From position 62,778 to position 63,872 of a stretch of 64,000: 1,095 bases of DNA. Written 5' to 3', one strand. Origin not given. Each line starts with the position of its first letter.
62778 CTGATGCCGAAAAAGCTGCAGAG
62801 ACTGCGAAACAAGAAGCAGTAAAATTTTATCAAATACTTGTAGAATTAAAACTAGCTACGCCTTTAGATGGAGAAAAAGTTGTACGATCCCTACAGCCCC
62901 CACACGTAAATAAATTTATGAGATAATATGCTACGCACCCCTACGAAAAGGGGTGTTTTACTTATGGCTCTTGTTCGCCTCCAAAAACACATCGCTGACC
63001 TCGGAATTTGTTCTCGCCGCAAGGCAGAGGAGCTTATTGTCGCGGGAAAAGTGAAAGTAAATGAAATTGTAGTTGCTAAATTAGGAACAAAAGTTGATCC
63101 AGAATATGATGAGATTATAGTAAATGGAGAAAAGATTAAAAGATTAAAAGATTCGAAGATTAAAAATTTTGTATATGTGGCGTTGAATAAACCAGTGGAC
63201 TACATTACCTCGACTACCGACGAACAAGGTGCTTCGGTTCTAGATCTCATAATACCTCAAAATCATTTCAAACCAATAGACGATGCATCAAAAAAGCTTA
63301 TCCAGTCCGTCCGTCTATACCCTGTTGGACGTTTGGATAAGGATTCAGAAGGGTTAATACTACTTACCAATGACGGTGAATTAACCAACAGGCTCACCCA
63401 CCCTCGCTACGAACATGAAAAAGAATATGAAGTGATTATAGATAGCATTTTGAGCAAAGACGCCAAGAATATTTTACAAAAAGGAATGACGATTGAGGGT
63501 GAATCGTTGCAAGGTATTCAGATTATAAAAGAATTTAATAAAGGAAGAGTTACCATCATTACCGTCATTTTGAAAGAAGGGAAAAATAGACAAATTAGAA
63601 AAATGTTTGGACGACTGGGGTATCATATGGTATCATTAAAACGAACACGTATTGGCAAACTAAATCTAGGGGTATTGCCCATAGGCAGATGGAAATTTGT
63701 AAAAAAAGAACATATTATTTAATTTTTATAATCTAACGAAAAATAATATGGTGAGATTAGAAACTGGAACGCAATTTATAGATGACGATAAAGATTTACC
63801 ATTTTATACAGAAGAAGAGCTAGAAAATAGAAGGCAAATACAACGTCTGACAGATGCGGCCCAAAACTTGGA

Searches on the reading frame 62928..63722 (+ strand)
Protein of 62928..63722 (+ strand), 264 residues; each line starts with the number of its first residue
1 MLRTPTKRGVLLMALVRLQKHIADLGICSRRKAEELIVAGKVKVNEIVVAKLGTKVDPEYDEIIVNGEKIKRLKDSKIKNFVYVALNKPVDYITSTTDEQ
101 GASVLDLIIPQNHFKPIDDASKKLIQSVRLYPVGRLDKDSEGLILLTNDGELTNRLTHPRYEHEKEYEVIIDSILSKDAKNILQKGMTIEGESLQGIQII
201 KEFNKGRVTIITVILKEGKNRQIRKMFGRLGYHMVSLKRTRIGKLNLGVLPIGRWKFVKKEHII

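Call 100: find_encoding_contigs(protein=window:62928-63722:+, flank=10000, max_places=1)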
Protein window:62928-63722:+ (264 aa): 2 contigs read that carry it; 1 place shown.
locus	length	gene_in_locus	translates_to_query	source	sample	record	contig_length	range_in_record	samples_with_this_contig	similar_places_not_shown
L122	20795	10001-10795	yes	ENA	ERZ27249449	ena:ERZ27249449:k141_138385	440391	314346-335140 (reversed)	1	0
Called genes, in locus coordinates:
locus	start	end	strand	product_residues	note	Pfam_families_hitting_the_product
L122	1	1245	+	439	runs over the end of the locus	PF00206:Lyase_1, PF10415:FumaraseC_C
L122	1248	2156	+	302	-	PF01180:DHO_dh, PF03060:NMO (faint), PF04481:DUF561 (faint), PF01207:Dus (weak)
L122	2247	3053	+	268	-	PF00175:NAD_binding_1 (weak), PF10418:DHODB_Fe-S_bind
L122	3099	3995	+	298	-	-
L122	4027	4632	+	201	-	PF00156:Pribosyltran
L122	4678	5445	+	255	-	PF00215:OMPdecase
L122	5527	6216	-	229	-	-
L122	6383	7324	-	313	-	PF01745:IPT (weak), PF01715:IPPT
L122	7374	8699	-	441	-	PF00919:UPF0004, PF04055:Radical_SAM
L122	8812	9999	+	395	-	-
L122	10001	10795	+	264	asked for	PF01479:S4, PF00849:PseudoU_synth_2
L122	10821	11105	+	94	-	-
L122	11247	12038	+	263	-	PF06182:ABC2_membrane_6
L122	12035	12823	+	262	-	PF06182:ABC2_membrane_6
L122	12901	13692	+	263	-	PF06182:ABC2_membrane_6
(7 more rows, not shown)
